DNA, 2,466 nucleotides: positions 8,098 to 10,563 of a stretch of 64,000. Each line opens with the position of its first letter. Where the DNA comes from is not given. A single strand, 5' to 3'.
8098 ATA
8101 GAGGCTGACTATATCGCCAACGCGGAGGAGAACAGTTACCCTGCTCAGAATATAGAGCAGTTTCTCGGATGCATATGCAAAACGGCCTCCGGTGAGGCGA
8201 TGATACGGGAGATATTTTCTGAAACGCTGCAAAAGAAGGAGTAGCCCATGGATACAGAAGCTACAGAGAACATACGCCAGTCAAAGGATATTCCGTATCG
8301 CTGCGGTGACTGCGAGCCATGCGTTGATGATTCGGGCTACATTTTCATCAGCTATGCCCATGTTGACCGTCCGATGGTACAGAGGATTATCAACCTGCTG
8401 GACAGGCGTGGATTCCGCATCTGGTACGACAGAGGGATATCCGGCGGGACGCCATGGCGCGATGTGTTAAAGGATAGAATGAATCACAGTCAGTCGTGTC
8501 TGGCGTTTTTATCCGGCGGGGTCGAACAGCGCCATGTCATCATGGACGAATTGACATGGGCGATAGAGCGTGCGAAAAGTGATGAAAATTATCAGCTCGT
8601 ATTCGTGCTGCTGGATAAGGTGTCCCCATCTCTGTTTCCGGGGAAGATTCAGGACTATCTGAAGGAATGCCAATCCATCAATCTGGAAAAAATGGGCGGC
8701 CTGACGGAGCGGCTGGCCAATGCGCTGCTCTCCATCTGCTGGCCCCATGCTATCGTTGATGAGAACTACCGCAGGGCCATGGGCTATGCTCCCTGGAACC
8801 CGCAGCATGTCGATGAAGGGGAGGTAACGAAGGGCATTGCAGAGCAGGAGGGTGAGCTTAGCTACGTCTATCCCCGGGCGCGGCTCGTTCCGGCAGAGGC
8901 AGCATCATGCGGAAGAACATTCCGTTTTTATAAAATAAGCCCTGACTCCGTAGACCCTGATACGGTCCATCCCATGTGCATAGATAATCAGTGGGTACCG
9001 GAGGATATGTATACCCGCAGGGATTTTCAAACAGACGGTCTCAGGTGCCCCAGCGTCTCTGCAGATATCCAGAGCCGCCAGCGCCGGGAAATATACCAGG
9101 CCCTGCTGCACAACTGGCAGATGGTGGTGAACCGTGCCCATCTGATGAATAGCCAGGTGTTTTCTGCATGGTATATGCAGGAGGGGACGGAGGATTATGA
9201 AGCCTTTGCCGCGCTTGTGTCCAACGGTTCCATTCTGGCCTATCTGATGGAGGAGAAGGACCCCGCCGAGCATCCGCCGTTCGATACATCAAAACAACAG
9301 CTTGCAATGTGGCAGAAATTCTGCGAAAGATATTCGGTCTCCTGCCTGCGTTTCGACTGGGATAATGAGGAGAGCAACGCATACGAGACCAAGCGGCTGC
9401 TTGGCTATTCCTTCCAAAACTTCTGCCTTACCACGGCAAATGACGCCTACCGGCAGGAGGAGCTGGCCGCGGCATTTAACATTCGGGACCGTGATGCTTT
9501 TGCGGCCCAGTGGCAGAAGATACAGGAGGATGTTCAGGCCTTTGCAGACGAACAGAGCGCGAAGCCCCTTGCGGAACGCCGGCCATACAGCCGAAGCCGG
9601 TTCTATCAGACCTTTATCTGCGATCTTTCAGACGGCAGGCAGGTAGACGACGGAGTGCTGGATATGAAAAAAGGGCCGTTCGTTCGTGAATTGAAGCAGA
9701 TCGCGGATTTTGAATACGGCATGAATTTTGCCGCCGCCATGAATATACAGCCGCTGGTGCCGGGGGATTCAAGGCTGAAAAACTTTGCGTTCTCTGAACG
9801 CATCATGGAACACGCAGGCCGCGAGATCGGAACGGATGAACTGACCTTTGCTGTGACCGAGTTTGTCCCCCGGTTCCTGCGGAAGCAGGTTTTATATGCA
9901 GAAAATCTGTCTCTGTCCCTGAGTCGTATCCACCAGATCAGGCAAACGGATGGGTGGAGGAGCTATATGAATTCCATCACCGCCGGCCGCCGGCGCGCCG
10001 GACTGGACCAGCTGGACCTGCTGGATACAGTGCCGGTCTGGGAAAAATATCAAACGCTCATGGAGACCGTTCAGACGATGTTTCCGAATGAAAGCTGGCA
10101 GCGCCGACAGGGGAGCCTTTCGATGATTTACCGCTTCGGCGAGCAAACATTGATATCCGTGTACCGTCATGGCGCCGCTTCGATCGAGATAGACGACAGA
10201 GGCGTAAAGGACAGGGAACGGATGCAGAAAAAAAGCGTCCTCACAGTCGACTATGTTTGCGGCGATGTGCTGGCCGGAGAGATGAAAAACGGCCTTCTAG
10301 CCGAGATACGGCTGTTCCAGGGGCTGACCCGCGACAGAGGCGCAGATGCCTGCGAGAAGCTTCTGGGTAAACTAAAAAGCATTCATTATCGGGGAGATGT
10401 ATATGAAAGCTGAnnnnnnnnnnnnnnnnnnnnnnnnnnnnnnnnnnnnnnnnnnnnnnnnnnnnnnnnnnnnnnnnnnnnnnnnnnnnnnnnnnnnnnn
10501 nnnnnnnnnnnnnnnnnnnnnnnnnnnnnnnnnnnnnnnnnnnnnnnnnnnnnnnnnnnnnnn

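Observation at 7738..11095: Translationally coupled HD phosphohydrolase - TIR - Nudix(ADPRase-like) cassette: candidate undescribed NAD-derived nucleotide signalling or defence module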

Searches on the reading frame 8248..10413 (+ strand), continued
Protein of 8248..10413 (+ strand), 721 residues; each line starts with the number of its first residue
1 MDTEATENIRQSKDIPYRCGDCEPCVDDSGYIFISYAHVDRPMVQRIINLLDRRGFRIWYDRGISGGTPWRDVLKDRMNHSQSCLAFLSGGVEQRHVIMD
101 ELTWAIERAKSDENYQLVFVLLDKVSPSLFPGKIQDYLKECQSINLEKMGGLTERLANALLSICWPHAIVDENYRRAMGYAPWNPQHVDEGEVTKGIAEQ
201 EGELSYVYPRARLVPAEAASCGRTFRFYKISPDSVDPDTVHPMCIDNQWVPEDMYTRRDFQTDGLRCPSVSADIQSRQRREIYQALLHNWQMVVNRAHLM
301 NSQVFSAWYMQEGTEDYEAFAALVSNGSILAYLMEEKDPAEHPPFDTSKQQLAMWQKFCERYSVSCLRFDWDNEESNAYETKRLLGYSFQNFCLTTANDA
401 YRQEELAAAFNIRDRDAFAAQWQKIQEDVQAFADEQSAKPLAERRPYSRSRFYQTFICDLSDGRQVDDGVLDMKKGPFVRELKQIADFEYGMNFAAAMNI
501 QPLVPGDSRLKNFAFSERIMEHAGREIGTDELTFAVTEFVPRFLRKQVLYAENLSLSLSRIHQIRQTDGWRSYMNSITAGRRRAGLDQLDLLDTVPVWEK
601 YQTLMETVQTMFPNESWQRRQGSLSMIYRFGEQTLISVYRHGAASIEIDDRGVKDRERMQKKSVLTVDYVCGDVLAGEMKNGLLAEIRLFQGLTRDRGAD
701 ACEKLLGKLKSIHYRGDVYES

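Call 38: fold_search(model_id=the predicted structure, library=pdb)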
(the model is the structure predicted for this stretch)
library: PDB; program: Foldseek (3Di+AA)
matches with E <= 10: 1290; with E <= 0.001: 15
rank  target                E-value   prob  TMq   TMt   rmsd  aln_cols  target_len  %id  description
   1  8i87_C                1.5e-04  1.00  0.17  0.28   7.7       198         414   16  Cryo-EM structure of TIR-APAZ/Ago-gRNA-DNA complex (released 2023-07-19)
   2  8qlo_A                2.5e-04  1.00  0.17  0.27   8.0       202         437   15  CryoEM structure of the apo SPARTA (BabAgo/TIR-APAZ) complex (released 2024-01-31)
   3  8qlp_M                3.0e-04  1.00  0.17  0.29  11.5       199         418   14  CryoEM structure of the RNA/DNA bound SPARTA (BabAgo/TIR-APAZ) tetrameric complex (released 2024-01-31)
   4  8isy_B                3.0e-04  1.00  0.17  0.26   8.3       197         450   15  Cryo-EM structure of free-state Crt-SPARTA (released 2023-10-18)
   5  9mue_B                3.3e-04  1.00  0.15  0.38  12.8       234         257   15  Cryo-EM structure of CRISPR-associated cA4 bound Cat1 Pentagonal filament assembly in the presence of NAD (ADPR modell (released 2025-04-16)
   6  8spo_I                4.2e-04  1.00  0.17  0.32   6.3       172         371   14  Tetramerized activation of MapSPARTA bound with NAD+ (released 2023-08-23)
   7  8qlp_E                4.4e-04  1.00  0.17  0.29  11.5       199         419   14  CryoEM structure of the RNA/DNA bound SPARTA (BabAgo/TIR-APAZ) tetrameric complex (released 2024-01-31)
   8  8ffi_A                4.4e-04  1.00  0.17  0.27   7.9       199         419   16  Structure of tetramerized MapSPARTA upon guide RNA-mediated target DNA binding (released 2023-08-23)
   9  8i87_G                4.6e-04  1.00  0.17  0.29  11.7       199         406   14  Cryo-EM structure of TIR-APAZ/Ago-gRNA-DNA complex (released 2023-07-19)
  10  8i87_A                5.0e-04  1.00  0.17  0.29  11.7       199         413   14  Cryo-EM structure of TIR-APAZ/Ago-gRNA-DNA complex (released 2023-07-19)
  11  8oz6_A                5.3e-04  1.00  0.16  0.27   7.8       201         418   15  cryoEM structure of SPARTA complex ligand-free (released 2023-08-16)
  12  4c6r_A                7.4e-04  1.00  0.13  0.49  14.1       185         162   17  Crystal structure of the TIR domain from the Arabidopsis Thaliana disease resistance protein RPS4 (released 2014-05-28)
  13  8spo_A                8.5e-04  1.00  0.16  0.28   7.4       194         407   16  Tetramerized activation of MapSPARTA bound with NAD+ (released 2023-08-23)
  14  7rx1_A                8.5e-04  1.00  0.13  0.48  13.4       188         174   18  Crystal structure of the TIR domain from the grapevine disease resistance protein RUN1 (released 2021-10-13)
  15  8ifl_F                9.8e-04  1.00  0.16  0.27   7.8       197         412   16  Cryo-EM structure of tetrameric SPARTA gRNA-ssDNA target complex in state 1 (released 2024-01-17)
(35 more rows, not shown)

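Call 99: list_cluster_members(proteins=[P0001, P0008, P0005, P0011, P0197, P0150])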
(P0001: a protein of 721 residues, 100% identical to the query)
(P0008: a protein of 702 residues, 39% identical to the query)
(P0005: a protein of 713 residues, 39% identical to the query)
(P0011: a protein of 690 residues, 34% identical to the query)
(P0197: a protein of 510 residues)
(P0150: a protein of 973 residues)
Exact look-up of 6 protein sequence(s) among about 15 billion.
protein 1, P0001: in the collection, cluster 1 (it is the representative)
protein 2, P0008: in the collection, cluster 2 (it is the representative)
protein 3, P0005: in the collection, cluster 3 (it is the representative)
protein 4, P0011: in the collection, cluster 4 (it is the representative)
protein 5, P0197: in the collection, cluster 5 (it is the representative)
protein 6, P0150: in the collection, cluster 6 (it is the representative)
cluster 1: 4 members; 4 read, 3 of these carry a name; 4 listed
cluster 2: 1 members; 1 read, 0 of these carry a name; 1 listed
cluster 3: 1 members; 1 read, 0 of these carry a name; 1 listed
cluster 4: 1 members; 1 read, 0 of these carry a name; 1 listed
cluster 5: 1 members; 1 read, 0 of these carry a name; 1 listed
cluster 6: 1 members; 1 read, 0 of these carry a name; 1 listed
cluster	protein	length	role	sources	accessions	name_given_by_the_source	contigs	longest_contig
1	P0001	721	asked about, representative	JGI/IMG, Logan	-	-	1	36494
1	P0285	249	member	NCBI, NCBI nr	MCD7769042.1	MAG: hypothetical protein LUH36_02840 [Oscillospiraceae bacterium] | hypothetical protein [Oscillospiraceae bacterium]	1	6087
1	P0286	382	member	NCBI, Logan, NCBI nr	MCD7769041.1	MAG: toll/interleukin-1 receptor domain-containing protein [Oscillospiraceae bacterium] | toll/interleukin-1 receptor domain-containing protein [Oscillospiraceae bacterium]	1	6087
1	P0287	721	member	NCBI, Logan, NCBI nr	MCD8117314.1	MAG: toll/interleukin-1 receptor domain-containing protein [Oscillospiraceae bacterium] | toll/interleukin-1 receptor domain-containing protein [Oscillospiraceae bacterium]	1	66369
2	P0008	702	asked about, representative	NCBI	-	-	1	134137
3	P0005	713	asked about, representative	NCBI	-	-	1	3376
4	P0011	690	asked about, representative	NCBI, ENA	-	-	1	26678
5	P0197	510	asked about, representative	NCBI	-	-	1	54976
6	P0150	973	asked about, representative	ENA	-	-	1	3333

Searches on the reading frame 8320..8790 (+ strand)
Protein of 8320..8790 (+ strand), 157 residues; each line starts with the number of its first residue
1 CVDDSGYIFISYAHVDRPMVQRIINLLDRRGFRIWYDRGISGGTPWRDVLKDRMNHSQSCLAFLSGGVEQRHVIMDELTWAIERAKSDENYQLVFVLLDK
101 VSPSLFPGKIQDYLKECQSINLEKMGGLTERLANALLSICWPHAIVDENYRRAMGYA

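Call 74: search_solved_structures(query=window:8320-8790:+, max_evalue=1, show_alignments=5)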
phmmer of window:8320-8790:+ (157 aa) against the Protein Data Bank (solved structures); distinct sequences matched with E-value up to 1: 5.
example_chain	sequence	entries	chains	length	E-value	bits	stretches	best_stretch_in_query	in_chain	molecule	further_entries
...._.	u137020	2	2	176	0.11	15.6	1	8-112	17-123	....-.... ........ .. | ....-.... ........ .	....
5icq_A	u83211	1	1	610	0.23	14.5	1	16-91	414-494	Methylocystis parvus OBBP MbnE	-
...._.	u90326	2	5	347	0.72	12.9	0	73-121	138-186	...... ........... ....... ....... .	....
2m45_A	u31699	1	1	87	0.9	12.6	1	88-126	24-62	Minichromosome maintenance protein MCM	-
6wt6_A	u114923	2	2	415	0.96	12.5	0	7-107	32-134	Metazoan TIR-STING fusion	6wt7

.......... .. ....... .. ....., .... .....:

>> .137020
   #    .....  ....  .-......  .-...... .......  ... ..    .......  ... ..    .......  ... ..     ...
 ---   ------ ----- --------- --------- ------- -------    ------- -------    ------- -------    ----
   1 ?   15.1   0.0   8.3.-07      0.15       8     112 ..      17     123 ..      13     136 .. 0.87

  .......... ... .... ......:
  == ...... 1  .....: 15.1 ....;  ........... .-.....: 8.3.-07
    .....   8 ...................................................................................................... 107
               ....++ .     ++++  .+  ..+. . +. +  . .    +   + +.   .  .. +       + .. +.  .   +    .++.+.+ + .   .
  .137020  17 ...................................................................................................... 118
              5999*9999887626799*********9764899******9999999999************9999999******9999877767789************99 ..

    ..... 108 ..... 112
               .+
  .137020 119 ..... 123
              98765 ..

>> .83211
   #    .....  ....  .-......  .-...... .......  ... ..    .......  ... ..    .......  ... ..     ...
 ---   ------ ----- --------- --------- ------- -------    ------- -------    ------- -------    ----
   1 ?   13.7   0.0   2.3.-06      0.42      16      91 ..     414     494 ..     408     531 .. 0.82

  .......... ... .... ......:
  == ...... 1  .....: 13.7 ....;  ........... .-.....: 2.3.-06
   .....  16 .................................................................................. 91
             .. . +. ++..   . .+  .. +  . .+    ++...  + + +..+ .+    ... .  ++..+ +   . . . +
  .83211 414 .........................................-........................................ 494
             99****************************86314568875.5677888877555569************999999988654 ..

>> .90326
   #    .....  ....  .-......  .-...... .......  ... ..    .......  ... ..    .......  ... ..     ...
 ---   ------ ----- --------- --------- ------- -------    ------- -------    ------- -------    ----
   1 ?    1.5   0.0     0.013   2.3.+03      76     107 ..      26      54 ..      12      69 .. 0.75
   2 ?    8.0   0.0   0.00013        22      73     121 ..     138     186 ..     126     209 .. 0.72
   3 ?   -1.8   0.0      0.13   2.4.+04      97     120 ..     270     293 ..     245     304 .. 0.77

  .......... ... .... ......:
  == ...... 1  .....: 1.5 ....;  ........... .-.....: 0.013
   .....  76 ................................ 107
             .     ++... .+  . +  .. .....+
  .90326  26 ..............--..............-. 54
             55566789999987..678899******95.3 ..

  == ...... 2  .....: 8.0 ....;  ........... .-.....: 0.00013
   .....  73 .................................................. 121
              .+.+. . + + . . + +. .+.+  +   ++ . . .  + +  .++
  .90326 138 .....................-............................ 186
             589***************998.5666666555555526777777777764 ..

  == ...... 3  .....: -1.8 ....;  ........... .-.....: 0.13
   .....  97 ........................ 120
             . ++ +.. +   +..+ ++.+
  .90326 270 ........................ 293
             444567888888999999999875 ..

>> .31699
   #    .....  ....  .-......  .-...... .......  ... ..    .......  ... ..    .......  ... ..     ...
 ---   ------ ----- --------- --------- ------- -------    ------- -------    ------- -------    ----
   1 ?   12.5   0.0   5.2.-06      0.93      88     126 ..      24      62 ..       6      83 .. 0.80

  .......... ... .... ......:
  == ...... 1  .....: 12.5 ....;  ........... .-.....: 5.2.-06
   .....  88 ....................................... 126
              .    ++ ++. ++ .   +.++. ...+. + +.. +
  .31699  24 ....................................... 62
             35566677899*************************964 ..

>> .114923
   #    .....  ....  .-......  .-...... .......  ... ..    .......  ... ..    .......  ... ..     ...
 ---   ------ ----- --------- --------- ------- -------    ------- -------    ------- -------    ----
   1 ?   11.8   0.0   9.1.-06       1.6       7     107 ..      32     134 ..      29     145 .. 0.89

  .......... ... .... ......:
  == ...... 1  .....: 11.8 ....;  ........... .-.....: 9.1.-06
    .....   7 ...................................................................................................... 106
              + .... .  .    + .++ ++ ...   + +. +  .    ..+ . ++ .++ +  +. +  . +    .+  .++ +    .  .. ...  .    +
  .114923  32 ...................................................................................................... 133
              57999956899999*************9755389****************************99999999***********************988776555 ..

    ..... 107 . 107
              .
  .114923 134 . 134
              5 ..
